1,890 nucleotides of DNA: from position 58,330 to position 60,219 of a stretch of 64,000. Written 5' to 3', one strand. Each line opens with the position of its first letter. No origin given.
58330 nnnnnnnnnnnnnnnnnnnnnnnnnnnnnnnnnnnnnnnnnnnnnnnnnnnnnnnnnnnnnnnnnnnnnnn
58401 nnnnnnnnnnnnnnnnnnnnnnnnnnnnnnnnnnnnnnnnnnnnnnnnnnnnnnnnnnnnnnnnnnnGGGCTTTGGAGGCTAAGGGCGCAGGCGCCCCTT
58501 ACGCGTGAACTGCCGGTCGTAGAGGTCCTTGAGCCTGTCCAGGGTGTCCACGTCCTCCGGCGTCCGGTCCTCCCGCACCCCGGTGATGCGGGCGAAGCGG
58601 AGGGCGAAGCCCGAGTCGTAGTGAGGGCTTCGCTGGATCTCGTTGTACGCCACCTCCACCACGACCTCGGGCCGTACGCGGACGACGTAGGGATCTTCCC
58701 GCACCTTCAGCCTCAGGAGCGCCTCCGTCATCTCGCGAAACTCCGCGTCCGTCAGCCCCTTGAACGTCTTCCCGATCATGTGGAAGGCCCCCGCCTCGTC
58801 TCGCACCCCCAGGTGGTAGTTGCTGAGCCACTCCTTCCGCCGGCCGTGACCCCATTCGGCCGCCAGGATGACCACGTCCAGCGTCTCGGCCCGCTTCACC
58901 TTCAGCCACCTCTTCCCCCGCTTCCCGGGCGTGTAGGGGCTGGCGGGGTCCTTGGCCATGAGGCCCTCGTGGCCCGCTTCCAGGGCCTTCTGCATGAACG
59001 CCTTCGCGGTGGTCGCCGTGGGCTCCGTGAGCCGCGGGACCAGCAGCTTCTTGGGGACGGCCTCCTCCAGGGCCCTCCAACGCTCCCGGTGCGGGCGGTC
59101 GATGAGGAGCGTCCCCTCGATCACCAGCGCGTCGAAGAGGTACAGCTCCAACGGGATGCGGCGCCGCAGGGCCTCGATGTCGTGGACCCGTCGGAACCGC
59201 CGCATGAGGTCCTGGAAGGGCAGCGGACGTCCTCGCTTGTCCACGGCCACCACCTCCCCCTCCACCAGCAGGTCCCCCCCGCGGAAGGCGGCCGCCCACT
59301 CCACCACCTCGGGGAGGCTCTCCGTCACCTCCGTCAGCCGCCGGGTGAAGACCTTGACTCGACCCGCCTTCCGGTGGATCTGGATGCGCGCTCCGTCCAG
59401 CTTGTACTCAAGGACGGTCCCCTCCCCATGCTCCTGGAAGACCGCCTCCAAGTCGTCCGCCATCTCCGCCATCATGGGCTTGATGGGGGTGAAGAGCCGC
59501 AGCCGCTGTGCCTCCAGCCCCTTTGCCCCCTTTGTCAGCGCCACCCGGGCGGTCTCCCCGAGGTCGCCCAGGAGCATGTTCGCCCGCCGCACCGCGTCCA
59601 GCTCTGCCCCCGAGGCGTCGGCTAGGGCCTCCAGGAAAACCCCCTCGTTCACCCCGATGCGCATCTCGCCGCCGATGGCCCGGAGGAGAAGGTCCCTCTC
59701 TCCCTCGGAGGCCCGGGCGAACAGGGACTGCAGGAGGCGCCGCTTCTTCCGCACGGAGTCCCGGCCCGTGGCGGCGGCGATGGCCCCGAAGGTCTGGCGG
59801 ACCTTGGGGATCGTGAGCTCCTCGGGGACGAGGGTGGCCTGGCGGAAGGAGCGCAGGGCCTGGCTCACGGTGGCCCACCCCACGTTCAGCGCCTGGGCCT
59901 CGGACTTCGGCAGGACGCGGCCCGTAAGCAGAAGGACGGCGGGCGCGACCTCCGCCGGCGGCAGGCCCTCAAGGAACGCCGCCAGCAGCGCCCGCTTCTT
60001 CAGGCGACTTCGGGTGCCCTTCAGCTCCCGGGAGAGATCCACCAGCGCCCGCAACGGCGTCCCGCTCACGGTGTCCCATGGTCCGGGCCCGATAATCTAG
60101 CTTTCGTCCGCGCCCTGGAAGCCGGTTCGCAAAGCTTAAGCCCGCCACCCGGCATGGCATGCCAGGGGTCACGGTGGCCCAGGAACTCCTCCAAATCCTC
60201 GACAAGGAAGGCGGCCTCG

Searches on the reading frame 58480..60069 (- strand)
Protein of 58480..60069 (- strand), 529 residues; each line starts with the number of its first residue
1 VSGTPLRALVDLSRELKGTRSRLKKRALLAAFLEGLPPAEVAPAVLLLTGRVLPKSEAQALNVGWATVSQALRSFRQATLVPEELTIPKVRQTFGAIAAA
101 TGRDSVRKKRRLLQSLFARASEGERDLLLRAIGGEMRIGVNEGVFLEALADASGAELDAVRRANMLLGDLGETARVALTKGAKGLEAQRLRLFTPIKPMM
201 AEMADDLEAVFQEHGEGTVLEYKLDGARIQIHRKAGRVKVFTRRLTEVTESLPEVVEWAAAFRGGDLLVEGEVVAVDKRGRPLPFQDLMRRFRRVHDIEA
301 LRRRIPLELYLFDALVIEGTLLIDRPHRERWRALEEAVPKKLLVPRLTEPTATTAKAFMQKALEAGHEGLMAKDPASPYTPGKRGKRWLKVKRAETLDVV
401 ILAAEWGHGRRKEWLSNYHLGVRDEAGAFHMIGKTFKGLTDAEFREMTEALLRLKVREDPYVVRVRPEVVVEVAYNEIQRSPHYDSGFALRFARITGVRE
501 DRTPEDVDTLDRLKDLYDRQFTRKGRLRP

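Call 3: search_protein_families(library=pfam, proteins=[window:58480-60069:-], max_evalue=0.01)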
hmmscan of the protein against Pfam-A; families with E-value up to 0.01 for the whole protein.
window:58480-60069:- (529 aa): 4 families
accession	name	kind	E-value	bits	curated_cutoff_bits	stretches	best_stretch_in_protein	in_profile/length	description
PF01068.26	DNA_ligase_A_M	-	9.3e-50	169.6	26.2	1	198-392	1-204/204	ATP dependent DNA ligase domain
PF04675.19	DNA_ligase_A_N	-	1.6e-22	81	24.6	2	68-150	92-174/174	DNA ligase N terminus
PF04679.21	DNA_ligase_A_C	-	6e-16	59.1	27.5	1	411-502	1-94/94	ATP dependent DNA ligase C terminal region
PF09414.15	RNA_ligase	-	2.2e-07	31.6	27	1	219-392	4-171/171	RNA ligase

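Call 4: search_protein_families(library=ncbifam, proteins=[window:58480-60069:-], max_evalue=0.001)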
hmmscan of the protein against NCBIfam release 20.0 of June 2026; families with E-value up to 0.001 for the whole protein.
window:58480-60069:- (529 aa): 13 families
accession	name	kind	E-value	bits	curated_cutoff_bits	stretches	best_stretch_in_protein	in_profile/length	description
NF002868.0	PRK03180.1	equivalog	1.6e-161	538.5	641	1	7-518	4-507/509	ATP-dependent DNA ligase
NF041331.1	LigA_Halo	equivalog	7.1e-123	411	830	1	70-517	104-551/552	ATP-dependent DNA ligase LigA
TIGR00574.1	dnl1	superfamily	1.4e-100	337.5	217.8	1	69-517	39-526/527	ATP-dependent DNA ligase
NF006701.0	PRK09247.1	equivalog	5.4e-66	223.6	543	1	106-519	118-537/540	ATP-dependent DNA ligase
TIGR04120.1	DNA_lig_bact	equivalog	4.2e-60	204.2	400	1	10-516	4-525/526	cisplatin damage response ATP-dependent DNA ligase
NF007210.0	PRK09632.1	equivalog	2.9e-43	148.2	989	1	183-508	465-778/781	ATP-dependent DNA ligase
TIGR02779.1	NHEJ_ligase_lig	equivalog_domain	6.3e-42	143.8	227.75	1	214-507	12-300/302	non-homologous end-joining DNA ligase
TIGR02776.1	NHEJ_ligase_prk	equivalog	3.5e-35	121.9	373.2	1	215-511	4-296/587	DNA ligase D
NF006078.0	PRK08224.1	equivalog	5.4e-32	111.1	296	1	190-460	3-265/350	ATP-dependent DNA ligase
NF004628.0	PRK05972.1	subfamily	9.2e-28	96.8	895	1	195-508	243-546/870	ATP-dependent DNA ligase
NF005796.0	PRK07636.1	subfamily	9.9e-24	83.9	337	1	196-404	3-197/275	ATP-dependent DNA ligase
NF007211.0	PRK09633.1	equivalog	1.8e-17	63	774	1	215-481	15-288/610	DNA ligase D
NF006592.0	PRK09125.1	equivalog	6.3e-06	25.4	200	1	349-437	159-244/283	DNA ligase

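Call 38: search_protein_families(library=padloc, proteins=[window:58480-60069:-], max_evalue=0.001)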
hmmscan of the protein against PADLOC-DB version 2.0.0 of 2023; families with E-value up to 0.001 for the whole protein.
window:58480-60069:- (529 aa): 0 families

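Call 42: search_solved_structures(query=window:58480-60069:-, max_evalue=1e-20, show_alignments=0)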
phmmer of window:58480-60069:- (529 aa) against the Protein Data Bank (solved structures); distinct sequences matched with E-value up to 1e-20: 31.
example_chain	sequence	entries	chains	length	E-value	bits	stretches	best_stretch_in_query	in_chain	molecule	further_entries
9df9_A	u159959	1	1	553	5.9e-113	381.6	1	67-520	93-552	DNA ligase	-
4eq5_A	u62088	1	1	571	6.2e-113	381.5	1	67-525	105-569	DNA ligase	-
3rr5_A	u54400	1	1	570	1.9e-112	379.9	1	67-522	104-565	DNA ligase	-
9dfa_A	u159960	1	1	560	2.2e-112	379.7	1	67-522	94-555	DNA ligase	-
2cfm_A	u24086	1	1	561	6.3e-111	374.9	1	66-527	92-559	THERMOSTABLE DNA LIGASE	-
3gde_A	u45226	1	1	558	1.7e-110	373.4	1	68-524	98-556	DNA ligase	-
2hiv_A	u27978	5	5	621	3.3e-64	220.8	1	79-524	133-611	Thermostable DNA ligase | DNA ligase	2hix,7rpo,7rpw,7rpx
7sum_A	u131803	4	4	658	1e-33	120.2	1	170-521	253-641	DNA ligase 1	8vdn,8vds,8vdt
9nys_A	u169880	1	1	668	1.1e-33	120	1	172-521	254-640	DNA ligase 1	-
9yhu_A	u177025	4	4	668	1.2e-33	120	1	170-521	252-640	DNA ligase 1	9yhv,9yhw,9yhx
7sx5_A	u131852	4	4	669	1.2e-33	120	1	170-521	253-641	DNA ligase 1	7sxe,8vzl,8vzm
9yhy_A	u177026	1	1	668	1.2e-33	119.9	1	170-521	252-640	DNA ligase 1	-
1x9n_A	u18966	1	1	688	1.4e-33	119.8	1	170-521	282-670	DNA ligase I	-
9bs4_A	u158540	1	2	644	1.4e-33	119.7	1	173-520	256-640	DNA ligase 1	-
6p0b_A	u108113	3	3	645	1.4e-33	119.7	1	173-520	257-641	DNA ligase 1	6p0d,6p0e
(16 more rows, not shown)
